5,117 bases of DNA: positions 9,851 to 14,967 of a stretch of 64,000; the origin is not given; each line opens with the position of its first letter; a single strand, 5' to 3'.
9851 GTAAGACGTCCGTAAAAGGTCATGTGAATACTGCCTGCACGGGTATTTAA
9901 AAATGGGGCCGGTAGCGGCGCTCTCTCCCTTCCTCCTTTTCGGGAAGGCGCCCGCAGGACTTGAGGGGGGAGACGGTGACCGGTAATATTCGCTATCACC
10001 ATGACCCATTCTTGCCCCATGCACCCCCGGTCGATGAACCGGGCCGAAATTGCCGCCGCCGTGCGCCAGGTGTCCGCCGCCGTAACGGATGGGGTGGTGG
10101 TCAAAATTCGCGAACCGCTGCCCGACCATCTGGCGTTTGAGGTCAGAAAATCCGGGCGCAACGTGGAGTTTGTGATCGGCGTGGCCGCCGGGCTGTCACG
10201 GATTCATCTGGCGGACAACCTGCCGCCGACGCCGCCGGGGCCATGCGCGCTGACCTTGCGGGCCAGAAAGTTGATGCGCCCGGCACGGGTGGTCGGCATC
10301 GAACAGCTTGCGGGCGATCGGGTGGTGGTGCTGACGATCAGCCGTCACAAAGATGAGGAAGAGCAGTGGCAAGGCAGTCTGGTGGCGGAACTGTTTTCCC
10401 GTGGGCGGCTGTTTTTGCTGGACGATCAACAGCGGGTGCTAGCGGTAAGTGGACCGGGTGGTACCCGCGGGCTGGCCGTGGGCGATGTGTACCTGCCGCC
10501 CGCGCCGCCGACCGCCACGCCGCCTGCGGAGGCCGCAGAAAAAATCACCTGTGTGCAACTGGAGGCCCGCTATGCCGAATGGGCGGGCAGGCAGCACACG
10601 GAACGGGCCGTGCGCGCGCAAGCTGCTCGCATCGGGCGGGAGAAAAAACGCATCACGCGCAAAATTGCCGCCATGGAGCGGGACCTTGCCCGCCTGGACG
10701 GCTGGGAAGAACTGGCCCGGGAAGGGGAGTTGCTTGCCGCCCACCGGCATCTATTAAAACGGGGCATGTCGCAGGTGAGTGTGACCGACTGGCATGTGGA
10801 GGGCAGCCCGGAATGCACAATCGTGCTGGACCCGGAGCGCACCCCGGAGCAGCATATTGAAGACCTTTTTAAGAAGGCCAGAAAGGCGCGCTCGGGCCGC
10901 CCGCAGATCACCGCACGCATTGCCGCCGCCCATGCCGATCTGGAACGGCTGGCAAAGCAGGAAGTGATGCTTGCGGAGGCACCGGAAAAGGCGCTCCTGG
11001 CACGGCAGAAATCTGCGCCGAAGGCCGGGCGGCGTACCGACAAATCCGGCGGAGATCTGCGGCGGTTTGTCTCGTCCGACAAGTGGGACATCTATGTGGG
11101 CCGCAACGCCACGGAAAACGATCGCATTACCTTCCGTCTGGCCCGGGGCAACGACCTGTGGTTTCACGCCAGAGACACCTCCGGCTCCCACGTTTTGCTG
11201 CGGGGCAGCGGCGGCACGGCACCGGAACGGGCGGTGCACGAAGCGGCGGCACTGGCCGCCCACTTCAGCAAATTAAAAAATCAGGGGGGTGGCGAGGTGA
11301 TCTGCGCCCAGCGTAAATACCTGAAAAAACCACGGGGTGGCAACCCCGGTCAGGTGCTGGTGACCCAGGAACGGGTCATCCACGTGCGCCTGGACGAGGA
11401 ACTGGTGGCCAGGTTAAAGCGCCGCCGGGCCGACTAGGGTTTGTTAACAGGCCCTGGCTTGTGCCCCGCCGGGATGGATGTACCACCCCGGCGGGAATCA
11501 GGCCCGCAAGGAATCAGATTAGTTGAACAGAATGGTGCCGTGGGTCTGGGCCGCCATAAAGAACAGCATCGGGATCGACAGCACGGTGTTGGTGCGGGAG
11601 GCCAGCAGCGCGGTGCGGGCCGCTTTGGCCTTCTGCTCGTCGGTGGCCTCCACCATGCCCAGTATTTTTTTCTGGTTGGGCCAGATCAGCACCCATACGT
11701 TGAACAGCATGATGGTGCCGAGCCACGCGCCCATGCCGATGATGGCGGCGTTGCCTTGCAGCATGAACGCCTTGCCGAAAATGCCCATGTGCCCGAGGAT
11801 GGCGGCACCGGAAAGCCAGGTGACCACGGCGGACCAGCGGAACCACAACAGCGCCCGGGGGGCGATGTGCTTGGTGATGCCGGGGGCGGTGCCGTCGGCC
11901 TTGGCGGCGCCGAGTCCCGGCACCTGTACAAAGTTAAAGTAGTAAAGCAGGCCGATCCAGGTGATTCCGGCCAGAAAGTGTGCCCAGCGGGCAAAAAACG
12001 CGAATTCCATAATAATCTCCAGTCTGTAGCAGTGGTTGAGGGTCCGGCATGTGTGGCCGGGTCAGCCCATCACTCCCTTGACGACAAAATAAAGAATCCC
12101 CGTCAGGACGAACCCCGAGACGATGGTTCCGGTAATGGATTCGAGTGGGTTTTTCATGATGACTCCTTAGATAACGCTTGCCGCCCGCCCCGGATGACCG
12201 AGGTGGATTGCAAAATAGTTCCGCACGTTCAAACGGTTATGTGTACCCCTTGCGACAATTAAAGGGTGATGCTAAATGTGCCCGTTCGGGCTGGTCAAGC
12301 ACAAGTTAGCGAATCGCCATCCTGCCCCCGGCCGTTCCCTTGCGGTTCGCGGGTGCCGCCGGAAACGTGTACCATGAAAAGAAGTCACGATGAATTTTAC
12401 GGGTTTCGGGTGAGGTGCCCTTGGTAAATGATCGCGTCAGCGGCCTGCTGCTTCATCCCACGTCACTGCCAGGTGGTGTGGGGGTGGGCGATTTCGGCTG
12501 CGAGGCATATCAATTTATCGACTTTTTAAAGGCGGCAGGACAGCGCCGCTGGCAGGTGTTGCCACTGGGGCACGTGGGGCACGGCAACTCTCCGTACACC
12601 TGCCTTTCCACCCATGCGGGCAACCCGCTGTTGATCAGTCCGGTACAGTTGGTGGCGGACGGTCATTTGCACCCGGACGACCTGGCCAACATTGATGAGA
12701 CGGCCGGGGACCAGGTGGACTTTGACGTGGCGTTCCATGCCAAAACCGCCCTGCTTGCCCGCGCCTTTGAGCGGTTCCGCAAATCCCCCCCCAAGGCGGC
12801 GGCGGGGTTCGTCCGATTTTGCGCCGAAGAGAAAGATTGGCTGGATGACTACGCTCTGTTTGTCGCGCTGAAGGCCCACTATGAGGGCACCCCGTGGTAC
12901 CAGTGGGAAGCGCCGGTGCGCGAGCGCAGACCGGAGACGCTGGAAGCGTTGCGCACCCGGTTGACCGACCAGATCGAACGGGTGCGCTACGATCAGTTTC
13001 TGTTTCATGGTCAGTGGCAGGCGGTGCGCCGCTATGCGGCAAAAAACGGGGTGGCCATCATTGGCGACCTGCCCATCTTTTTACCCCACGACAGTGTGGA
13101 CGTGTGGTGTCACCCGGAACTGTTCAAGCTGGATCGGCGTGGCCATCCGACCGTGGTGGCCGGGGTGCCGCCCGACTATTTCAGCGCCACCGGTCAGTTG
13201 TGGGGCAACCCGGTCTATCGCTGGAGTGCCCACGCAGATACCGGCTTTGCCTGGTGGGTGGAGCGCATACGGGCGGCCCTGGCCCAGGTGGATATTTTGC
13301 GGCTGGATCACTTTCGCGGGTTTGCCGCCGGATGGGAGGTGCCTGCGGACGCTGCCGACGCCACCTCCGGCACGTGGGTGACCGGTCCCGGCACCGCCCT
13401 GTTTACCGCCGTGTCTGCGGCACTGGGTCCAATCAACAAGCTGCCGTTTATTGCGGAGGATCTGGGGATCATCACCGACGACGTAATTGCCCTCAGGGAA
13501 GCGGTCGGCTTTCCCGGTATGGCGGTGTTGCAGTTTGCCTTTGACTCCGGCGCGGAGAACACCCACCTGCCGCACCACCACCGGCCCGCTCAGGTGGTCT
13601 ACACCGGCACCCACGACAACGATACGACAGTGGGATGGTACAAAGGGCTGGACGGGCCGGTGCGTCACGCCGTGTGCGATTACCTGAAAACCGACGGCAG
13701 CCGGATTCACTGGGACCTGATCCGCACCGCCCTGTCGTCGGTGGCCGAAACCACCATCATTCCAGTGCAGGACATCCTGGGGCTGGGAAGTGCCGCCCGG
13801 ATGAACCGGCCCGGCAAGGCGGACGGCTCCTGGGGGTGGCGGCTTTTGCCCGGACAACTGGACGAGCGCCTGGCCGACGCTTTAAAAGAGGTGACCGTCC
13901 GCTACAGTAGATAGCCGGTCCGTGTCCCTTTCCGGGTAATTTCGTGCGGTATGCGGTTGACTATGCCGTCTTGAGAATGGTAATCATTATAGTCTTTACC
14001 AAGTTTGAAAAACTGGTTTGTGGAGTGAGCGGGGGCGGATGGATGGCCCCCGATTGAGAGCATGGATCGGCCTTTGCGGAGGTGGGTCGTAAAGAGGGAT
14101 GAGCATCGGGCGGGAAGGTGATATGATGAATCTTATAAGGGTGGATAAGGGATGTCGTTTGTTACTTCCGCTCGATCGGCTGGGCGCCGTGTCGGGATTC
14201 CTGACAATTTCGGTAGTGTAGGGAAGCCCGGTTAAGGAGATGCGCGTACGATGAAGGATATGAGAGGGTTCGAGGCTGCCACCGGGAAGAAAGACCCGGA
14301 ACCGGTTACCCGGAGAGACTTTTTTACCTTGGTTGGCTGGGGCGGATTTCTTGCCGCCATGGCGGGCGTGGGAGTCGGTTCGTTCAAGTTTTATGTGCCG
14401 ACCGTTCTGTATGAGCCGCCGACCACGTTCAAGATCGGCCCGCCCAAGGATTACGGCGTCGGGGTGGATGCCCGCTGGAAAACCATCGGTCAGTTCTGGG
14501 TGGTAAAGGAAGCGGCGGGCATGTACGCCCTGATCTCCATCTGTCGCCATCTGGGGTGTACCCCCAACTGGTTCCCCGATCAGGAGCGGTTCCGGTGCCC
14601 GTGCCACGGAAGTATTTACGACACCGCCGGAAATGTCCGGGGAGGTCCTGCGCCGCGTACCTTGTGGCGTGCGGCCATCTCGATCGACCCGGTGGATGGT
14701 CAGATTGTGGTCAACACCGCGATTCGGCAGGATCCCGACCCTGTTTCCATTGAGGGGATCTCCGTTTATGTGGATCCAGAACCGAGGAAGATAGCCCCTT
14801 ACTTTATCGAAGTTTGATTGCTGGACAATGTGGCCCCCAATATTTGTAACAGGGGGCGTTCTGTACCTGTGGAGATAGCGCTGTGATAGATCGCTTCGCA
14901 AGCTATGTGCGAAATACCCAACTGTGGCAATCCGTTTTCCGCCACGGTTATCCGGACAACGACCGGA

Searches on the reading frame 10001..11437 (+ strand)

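Call 45: search_protein_families(library=pfam, proteins=[window:10001-11437:+], max_evalue=0.0001)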
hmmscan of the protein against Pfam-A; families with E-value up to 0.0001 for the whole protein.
window:10001-11437:+ (478 aa): 3 families
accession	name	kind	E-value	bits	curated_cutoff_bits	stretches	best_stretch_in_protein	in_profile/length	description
PF05833.16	NFACT_N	-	1.5e-38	133.2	31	2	191-328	289-425/456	NFACT N-terminal and middle domains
PF05670.18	NFACT-R_1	-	3e-12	47.5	29.8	1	355-446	4-98/112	NFACT protein RNA binding domain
PF18297.6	NFACT-R_2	-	1.9e-07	31.6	26.9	1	354-437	2-81/104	NFACT protein RNA binding domain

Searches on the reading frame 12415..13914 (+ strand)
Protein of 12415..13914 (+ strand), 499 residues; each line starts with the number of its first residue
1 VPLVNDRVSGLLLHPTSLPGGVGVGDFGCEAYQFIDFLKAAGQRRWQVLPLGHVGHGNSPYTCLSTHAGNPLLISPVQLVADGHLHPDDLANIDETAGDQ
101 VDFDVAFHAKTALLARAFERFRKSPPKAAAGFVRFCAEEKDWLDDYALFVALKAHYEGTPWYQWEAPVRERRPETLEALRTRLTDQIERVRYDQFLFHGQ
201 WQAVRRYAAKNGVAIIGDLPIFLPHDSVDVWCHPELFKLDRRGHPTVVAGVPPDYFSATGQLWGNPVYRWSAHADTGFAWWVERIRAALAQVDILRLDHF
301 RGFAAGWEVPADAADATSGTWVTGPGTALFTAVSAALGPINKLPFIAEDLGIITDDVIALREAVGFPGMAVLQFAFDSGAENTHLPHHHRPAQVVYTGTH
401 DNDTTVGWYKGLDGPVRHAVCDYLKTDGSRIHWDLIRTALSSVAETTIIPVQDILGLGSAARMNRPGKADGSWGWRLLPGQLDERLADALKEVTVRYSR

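Call 45: search_protein_families(library=pfam, proteins=[window:12415-13914:+], max_evalue=0.0001)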
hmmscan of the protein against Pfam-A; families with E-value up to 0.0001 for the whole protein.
window:12415-13914:+ (499 aa): 1 family
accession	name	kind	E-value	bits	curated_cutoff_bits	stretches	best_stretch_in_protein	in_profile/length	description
PF02446.23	Glyco_hydro_77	-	1.4e-168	562.1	25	1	13-482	1-464/465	4-alpha-glucanotransferase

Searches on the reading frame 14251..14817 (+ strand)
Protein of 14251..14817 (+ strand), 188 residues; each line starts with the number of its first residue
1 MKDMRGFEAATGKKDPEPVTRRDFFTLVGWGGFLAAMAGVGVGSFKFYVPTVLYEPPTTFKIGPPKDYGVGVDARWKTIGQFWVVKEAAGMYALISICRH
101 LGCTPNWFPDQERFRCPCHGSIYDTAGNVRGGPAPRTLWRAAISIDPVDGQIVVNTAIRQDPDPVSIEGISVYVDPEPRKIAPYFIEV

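Call 56: search_protein_families(library=pfam, proteins=[window:14251-14817:+], max_evalue=0.01)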
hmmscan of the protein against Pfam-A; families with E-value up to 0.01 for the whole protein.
window:14251-14817:+ (188 aa): 1 family
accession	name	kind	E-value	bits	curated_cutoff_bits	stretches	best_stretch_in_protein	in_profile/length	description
PF00355.32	Rieske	-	6.4e-10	39.2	20.3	1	79-137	22-83/88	Rieske [2Fe-2S] domain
